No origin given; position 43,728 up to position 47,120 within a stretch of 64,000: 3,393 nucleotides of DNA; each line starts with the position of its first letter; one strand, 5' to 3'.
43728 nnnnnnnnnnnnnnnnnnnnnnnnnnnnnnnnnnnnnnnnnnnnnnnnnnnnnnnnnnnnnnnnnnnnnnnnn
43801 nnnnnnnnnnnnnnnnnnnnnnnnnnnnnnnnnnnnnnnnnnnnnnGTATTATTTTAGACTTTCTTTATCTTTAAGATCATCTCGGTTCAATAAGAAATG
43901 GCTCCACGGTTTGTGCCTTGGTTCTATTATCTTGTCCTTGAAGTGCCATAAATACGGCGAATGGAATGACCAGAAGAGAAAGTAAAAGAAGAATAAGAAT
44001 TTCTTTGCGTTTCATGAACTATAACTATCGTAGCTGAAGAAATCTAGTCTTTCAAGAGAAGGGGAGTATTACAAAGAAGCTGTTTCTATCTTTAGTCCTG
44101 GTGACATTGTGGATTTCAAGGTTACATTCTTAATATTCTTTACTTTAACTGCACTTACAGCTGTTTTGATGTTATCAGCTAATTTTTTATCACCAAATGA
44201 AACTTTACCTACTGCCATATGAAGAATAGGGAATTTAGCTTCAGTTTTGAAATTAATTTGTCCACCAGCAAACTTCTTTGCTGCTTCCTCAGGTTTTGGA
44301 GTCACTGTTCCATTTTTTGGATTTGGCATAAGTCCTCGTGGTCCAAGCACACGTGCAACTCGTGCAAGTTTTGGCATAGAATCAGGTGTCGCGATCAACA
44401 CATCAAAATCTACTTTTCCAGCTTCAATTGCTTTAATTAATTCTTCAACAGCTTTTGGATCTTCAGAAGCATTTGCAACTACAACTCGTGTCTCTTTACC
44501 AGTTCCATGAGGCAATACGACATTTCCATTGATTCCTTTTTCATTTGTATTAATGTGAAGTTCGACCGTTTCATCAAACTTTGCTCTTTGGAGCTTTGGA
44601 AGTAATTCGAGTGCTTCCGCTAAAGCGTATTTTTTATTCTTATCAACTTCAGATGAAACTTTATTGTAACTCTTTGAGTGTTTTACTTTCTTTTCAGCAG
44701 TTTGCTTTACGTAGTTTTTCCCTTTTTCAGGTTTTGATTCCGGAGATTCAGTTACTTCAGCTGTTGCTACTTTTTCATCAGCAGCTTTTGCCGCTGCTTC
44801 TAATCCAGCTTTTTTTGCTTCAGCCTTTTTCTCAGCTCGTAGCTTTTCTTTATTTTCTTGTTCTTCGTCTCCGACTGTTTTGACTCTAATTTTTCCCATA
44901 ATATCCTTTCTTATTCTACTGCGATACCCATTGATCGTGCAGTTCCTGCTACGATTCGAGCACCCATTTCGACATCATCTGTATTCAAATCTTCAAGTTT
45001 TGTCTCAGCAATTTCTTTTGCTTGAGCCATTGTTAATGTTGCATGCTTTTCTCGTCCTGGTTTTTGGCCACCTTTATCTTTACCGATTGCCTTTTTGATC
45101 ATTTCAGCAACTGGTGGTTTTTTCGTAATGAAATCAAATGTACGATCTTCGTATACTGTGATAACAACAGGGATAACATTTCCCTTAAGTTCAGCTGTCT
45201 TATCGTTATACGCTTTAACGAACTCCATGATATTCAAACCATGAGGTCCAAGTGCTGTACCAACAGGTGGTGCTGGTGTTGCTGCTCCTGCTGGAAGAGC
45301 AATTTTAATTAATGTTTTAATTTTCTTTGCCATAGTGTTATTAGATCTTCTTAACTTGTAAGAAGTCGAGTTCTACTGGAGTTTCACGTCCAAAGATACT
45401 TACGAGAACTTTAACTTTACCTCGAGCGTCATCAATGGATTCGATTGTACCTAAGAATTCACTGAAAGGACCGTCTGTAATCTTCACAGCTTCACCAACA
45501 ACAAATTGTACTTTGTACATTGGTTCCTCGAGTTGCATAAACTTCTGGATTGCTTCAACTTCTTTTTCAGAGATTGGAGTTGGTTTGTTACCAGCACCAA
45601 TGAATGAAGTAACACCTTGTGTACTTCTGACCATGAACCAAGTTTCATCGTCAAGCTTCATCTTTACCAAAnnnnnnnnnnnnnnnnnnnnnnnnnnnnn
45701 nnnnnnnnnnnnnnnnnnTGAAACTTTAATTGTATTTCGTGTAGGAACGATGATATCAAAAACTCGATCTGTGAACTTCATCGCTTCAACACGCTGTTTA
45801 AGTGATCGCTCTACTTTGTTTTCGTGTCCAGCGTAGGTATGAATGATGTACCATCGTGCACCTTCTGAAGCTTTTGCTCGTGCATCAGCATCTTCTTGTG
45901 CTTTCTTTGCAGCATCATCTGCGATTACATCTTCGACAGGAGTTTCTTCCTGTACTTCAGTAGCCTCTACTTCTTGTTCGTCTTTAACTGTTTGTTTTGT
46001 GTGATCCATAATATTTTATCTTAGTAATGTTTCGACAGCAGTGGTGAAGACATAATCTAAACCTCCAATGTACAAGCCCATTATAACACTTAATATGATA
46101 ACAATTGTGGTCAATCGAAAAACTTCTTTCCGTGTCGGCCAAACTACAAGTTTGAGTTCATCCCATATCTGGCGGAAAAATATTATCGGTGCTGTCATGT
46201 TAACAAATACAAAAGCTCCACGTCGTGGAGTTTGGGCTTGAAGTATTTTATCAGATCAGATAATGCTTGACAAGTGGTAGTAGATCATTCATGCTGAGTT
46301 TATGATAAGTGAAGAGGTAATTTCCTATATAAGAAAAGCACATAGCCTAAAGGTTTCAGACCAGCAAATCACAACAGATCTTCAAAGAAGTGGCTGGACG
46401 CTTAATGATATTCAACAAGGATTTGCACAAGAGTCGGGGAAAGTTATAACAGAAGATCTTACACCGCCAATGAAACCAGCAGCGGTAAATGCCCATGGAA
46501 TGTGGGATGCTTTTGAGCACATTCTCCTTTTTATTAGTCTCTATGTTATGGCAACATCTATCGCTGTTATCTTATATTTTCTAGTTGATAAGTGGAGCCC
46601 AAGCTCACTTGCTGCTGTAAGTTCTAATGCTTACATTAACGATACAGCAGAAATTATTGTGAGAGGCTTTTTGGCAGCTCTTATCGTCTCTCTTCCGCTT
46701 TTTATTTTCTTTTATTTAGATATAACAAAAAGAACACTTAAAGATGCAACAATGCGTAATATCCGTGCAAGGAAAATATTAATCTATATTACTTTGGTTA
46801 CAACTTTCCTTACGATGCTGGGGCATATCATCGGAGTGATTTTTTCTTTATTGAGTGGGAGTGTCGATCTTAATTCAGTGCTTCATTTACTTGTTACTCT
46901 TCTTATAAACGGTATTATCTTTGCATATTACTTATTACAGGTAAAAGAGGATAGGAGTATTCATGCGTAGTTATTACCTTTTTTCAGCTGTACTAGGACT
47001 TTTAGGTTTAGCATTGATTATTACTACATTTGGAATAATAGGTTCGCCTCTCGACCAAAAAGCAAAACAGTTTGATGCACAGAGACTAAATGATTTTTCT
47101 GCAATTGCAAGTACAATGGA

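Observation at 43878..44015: Conserved N-terminal leader (signal anchor plus Q(Q/N/G)QDNR(S/T)KA) on the island proteins, and a 45-aa leader-only mini-ORF.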

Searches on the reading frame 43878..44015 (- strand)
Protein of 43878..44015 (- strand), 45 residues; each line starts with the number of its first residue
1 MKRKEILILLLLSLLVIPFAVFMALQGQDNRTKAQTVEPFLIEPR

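Call 4: search_protein_families(library=pfam, proteins=[window:43878-44015:-], max_evalue=0.01)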
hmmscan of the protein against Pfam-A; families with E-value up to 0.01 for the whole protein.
window:43878-44015:- (45 aa): 0 families

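Call 8: find_homologous_proteins(query=A1, max_evalue=10)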
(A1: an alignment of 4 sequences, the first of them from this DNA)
Query A1 (4 sequences): 49 candidates shared short words with the query, none scored E <= 10.
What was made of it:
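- Tried and rejected: Leader-only profile in the word-indexed 5.8-billion protein search (call 8).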

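Call 10: find_encoding_contigs(protein=window:43878-44015:-, flank=10000, max_places=10)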
Protein window:43878-44015:- (45 aa): no gene with exactly this product is on record in the collection.
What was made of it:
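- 43878..44015 (-): 45-aa mini-ORF. It holds a complete leader (n-region MKRKE, 20-residue h-region with IPFA, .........) plus 11 further residues and a stop. Not on record as a called gene (call 10).
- It was not called by gene finders (call 10).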

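Call 38: search_protein_families(library=ncbifam, proteins=[window:43878-44015:-], max_evalue=1)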
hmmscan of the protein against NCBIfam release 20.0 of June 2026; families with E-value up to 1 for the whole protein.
window:43878-44015:- (45 aa): 0 families

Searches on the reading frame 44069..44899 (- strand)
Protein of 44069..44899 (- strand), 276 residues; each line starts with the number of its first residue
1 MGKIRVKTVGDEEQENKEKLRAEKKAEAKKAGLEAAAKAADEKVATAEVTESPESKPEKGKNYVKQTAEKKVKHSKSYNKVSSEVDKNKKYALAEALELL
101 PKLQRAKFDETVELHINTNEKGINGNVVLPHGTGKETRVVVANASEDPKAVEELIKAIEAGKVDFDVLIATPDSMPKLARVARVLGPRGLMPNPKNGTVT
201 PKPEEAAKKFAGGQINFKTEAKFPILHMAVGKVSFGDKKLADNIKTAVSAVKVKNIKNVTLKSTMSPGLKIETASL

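Call 11: find_encoding_contigs(protein=window:44069-44899:-, flank=10000, max_places=10)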
Protein window:44069-44899:- (276 aa): 6 contigs read that carry it; 4 places shown.
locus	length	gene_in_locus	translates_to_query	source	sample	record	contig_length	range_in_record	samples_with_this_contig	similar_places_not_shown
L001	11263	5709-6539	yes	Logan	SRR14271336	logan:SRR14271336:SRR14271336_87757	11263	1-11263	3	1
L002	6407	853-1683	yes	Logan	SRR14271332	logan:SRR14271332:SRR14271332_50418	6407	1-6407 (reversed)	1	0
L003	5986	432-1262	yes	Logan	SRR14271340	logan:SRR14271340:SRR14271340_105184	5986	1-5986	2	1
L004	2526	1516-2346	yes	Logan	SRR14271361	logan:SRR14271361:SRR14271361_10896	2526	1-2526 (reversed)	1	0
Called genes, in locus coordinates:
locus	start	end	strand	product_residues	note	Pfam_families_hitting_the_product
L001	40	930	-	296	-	PF00483:NTP_transferase, PF12804:NTP_transf_3 (weak)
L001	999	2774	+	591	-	PF13230:GATase_4 (weak), PF13522:GATase_6, PF13537:GATase_7, PF01380:SIS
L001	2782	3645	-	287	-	-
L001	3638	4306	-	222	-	PF18920:DUF5671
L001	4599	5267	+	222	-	PF02357:NusG, PF00467:KOW (weak)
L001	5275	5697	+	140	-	PF03946:Ribosomal_L11_N, PF00298:Ribosomal_L11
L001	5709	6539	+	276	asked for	PF00687:Ribosomal_L1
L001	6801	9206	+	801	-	PF13229:Beta_helix, PF05048:NosD, PF00722:Glyco_hydro_16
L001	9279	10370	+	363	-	-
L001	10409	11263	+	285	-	?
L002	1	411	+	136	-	?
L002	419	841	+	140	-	PF03946:Ribosomal_L11_N, PF00298:Ribosomal_L11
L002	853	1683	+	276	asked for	PF00687:Ribosomal_L1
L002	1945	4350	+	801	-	PF13229:Beta_helix, PF05048:NosD, PF00722:Glyco_hydro_16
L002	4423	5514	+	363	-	-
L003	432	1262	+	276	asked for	PF00687:Ribosomal_L1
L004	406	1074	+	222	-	PF02357:NusG, PF00467:KOW (weak)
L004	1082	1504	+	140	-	PF03946:Ribosomal_L11_N, PF00298:Ribosomal_L11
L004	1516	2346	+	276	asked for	PF00687:Ribosomal_L1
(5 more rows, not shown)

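Call 16: find_related_loci(query=window:44069-44899:-, collection=genome_contigs, flank=10000)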
Query window:44069-44899:- (276 aa) in genome_contigs; peptide patterns used: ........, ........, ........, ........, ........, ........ (x = any residue, [..] = any of these).
243 stretches matched a pattern; 27 encode a relative of the query (tblastn E <= 1e-3); 26 distinct loci.
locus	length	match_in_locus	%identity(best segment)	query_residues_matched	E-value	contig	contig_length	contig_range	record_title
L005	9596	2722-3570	78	1-276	3e-132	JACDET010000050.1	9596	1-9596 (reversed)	MAG: Candidatus Levyibacteriota bacterium isolate MGR_bin367 SD2903_NODE_1130_length_9596_cov_1.049530, whole genome sho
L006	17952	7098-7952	68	1-276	1e-123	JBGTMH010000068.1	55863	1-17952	MAG: Patescibacteria group bacterium isolate JTS-RE358 k141_9716691, whole genome shotgun sequence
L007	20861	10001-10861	67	1-276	5e-118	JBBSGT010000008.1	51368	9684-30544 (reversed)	MAG: Candidatus Levyibacteriota bacterium isolate LS2_sbin.47 LS2_sbin.47_K_23541_L_51368_cov_20.2669, whole genome shot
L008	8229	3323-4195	64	1-276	2e-112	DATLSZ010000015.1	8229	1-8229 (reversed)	MAG TPA_asm: Candidatus Acidiferrales bacterium isolate SMAG_U13943 k141_1215280, whole genome shotgun sequence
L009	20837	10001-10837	81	1-276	4e-144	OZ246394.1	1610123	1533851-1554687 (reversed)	MAG: uncultured Gammaproteobacteria bacterium isolate SRP292972_co1_11 genome assembly, chromosome: 1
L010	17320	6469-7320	65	1-276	9e-112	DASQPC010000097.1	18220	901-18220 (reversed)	MAG TPA_asm: Candidatus Methylomirabilota bacterium isolate SMAG_U10819 k141_1070915, whole genome shotgun sequence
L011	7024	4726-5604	65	1-276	8e-110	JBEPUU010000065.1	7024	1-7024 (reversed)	MAG: bacterium isolate 22E.metabat2_refined.014_sub NODE_10687_length_7024_cov_5.630076, whole genome shotgun sequence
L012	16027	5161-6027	60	1-272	5e-110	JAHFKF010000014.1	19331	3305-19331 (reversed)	MAG: Candidatus Levyibacteriota bacterium isolate nzgw403 NODE_1730_length_19332_cov_3.213680, whole genome shotgun sequ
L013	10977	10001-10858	67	1-276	2e-109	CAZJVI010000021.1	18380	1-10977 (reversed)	MAG TPA_asm: uncultured Gammaproteobacteria bacterium isolate binchicken_co50_326 genome assembly, contig: NODE_3372_len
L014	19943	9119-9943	60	1-276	2e-106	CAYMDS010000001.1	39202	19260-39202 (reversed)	MAG TPA_asm: uncultured Gammaproteobacteria bacterium isolate SRP192515_co2_133 genome assembly, contig: NODE_697_length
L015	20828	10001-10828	60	1-276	5e-106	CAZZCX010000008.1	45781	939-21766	MAG TPA_asm: uncultured Gammaproteobacteria bacterium isolate SRP173033_co1_414 genome assembly, contig: NODE_1053_lengt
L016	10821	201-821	71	70-276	2e-102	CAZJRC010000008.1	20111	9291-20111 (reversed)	MAG TPA_asm: uncultured Gammaproteobacteria bacterium isolate binchicken_co251_951 genome assembly, contig: NODE_3685_le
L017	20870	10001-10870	60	1-276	4e-102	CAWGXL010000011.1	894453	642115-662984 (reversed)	MAG: uncultured bacterium isolate MFD09206.bin.2.20 genome assembly, contig: contig_9876, whole genome shotgun sequence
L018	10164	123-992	62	1-276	4e-101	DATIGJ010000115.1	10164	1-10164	MAG TPA_asm: Patescibacteria group bacterium isolate SMAG_U16418 k141_689096, whole genome shotgun sequence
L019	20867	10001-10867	58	1-276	5e-101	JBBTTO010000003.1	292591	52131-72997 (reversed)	MAG: Patescibacteria group bacterium isolate H52-bin062_1 H52_bin062_1_000000000003, whole genome shotgun sequence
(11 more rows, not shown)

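Call 39: find_homologous_proteins(query=L014:10007-11110:+, max_evalue=0.001)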
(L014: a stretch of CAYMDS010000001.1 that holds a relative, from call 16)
Query L014:10007-11110:+ (367 aa): 33 proteins with E <= 0.001 among 8000 candidates.
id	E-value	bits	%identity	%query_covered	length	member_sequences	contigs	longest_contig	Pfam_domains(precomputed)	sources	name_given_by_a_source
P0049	1.1e-243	826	100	100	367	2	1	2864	-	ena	-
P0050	2.6e-200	683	81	99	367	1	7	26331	-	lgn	-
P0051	2.3e-174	598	74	99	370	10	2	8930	-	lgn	-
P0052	1.9e-154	533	62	99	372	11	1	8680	-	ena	-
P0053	5.4e-141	488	58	94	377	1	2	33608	-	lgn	-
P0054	7.2e-83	297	52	66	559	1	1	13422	PF13768.13,PF00092.35,PF13519.13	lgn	-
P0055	4.5e-82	294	55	69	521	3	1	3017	PF00092.35,PF13519.13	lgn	-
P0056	1.5e-36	145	39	62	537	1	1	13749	PF13768.13,PF00092.35,PF13519.13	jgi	jgi:Mg-chelatase subunit ChlD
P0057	4.3e-34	137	40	50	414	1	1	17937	PF00801.27,PF18911.7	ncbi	-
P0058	2.4e-32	131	38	53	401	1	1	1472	PF00801.27,PF18911.7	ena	-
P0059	2.6e-30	124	37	62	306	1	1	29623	-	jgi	-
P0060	3.2e-29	120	35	49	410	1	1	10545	PF00801.27,PF18911.7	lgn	-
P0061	5.7e-29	120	33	49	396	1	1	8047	PF00801.27,PF18911.7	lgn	-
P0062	1.6e-27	115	37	50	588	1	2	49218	PF07452.18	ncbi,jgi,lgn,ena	-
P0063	5.8e-27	113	38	45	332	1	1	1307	PF00963.25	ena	-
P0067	1.7e-20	92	34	50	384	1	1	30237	PF00801.27,PF00963.25,PF18911.7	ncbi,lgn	-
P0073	3.6e-16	78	32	51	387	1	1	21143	PF00801.27,PF18911.7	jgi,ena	-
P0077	9.6e-13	66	29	49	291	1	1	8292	-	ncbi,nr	ncbi:MAG TPA: hypothetical protein PLD54_02740, partial [Candidatus Levybacteria bacterium]|nr:hypot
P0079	9.0e-8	50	33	49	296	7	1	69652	-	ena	-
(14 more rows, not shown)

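Call 44: list_cluster_members(proteins=[P0057, P0062, P0067, P0077, P0001, P0005, P0006, P0073, P0079, P0030])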
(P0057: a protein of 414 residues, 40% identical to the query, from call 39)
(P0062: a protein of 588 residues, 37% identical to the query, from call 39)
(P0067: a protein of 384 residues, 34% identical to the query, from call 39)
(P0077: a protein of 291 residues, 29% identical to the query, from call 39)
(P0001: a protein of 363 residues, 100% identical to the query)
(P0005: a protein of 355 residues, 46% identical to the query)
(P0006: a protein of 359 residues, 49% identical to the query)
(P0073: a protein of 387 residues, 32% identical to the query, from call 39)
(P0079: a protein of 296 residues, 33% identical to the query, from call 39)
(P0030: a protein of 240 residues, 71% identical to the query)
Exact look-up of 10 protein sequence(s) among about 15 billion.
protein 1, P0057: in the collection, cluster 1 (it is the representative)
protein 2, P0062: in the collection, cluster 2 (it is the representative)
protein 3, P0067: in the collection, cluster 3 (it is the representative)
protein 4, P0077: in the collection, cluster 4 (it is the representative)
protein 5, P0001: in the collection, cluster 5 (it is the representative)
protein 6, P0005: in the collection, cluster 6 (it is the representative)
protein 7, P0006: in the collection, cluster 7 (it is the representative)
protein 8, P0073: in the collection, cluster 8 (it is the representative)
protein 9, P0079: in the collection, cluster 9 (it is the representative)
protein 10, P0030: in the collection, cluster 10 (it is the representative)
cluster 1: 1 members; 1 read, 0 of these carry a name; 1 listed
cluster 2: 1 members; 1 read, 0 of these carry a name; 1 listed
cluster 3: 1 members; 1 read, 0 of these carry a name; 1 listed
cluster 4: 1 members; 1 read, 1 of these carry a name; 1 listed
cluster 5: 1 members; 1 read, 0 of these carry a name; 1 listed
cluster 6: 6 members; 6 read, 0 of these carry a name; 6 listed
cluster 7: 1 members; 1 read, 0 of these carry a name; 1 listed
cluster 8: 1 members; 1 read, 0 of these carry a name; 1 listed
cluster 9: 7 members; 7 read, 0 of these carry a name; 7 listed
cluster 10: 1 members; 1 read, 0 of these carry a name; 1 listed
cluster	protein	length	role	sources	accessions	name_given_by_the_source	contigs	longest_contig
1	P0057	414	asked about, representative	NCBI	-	-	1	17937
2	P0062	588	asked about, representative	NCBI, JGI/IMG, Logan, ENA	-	-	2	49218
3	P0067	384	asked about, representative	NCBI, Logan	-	-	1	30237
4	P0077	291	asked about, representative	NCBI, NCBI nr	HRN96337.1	MAG TPA: hypothetical protein PLD54_02740, partial [Candidatus Levybacteria bacterium] | hypothetical protein [Candidatus Levybacteria bacterium]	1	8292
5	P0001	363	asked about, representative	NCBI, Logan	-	-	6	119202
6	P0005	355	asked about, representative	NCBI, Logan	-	-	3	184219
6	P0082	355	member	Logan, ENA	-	-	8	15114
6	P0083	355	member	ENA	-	-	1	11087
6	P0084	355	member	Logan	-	-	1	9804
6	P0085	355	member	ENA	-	-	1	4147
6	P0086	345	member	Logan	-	-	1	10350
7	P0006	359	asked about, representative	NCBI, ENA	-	-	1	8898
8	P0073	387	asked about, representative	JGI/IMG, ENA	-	-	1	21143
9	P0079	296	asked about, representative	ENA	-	-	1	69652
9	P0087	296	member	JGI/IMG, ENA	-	-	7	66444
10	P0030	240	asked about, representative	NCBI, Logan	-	-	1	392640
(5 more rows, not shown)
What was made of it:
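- Tried and rejected: Cluster look-up for organism names (call 44).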

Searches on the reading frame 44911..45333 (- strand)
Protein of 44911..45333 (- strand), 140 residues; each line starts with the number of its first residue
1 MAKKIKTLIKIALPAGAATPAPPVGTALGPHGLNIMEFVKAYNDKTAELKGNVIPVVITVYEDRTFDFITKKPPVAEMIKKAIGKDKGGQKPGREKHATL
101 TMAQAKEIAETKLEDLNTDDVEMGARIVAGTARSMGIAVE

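Call 41: find_encoding_contigs(protein=window:44911-45333:-, flank=10000, max_places=10)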
Protein window:44911-45333:- (140 aa): 5 contigs read that carry it; 4 places shown.
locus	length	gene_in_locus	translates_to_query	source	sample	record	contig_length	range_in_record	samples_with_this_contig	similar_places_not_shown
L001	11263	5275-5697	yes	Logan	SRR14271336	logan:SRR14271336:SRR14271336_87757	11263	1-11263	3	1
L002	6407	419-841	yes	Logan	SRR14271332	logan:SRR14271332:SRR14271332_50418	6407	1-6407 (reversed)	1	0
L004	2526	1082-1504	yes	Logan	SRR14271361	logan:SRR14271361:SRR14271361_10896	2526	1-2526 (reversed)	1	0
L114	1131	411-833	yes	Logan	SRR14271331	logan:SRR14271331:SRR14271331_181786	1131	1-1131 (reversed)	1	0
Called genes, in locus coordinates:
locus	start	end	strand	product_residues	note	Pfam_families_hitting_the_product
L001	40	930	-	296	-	PF00483:NTP_transferase, PF12804:NTP_transf_3 (weak)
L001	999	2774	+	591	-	PF13230:GATase_4 (weak), PF13522:GATase_6, PF13537:GATase_7, PF01380:SIS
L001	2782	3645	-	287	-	-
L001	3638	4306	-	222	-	PF18920:DUF5671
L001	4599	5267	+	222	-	PF02357:NusG, PF00467:KOW (weak)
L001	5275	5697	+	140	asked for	PF03946:Ribosomal_L11_N, PF00298:Ribosomal_L11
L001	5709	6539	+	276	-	PF00687:Ribosomal_L1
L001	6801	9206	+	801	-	PF13229:Beta_helix, PF05048:NosD, PF00722:Glyco_hydro_16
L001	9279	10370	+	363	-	-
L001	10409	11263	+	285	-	?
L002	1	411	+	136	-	?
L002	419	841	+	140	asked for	PF03946:Ribosomal_L11_N, PF00298:Ribosomal_L11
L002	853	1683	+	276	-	PF00687:Ribosomal_L1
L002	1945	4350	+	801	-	PF13229:Beta_helix, PF05048:NosD, PF00722:Glyco_hydro_16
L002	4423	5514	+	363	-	-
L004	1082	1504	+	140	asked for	PF03946:Ribosomal_L11_N, PF00298:Ribosomal_L11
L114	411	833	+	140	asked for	PF03946:Ribosomal_L11_N, PF00298:Ribosomal_L11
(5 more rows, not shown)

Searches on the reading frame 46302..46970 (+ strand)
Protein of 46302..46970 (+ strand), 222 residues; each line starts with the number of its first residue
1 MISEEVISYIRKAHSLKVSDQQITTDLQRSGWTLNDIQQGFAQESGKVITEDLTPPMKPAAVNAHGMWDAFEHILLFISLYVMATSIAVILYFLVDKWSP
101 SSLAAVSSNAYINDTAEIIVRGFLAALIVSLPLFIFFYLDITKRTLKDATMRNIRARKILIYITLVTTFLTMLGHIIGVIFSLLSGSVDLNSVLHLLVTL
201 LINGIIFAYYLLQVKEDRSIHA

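Call 45: search_protein_families(library=pfam, proteins=[window:46302-46970:+], max_evalue=0.001)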
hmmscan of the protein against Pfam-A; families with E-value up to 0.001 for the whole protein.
window:46302-46970:+ (222 aa): 1 family
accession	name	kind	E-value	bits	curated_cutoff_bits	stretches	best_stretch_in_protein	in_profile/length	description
PF18920.5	DUF5671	-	1.7e-13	51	28.4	1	70-206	2-128/132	Domain of unknown function (DUF5671)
